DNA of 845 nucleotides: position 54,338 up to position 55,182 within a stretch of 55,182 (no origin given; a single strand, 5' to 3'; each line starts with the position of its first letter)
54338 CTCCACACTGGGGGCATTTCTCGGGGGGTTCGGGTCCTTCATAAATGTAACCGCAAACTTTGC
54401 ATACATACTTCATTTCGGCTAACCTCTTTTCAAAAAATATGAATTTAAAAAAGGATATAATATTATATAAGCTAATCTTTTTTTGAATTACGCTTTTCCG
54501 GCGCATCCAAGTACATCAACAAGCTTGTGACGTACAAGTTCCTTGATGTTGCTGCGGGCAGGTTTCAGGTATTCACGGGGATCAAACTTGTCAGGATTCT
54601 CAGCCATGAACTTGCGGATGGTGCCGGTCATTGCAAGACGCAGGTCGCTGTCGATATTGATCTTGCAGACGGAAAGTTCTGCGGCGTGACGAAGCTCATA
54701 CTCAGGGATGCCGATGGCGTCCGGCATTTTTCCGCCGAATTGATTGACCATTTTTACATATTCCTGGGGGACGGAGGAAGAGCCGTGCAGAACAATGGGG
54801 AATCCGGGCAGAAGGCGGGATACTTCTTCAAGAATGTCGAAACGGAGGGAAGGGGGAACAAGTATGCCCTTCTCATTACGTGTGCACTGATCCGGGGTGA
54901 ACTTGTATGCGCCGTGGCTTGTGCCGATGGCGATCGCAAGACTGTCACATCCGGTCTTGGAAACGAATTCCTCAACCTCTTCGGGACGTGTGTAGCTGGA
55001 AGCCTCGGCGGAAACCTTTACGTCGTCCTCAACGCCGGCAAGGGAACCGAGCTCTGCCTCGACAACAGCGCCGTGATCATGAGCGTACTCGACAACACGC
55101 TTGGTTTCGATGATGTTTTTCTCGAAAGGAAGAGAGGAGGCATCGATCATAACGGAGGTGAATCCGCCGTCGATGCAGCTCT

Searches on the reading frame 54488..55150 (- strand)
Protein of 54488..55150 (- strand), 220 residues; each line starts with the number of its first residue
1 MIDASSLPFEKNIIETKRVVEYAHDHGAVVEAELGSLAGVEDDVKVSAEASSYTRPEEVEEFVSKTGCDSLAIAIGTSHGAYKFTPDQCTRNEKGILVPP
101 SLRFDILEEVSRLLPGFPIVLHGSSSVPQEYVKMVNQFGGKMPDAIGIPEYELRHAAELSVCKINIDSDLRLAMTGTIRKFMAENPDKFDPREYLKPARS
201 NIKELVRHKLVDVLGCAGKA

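Call 82: search_protein_families(library=pfam, proteins=[window:54488-55150:-], max_evalue=0.00001)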
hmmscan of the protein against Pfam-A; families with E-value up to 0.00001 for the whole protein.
window:54488-55150:- (220 aa): 1 family
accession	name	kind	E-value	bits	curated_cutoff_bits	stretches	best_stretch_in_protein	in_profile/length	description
PF01116.26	F_bP_aldolase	-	1.2e-58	199.3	25.5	1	1-219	101-277/277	Fructose-bisphosphate aldolase class-II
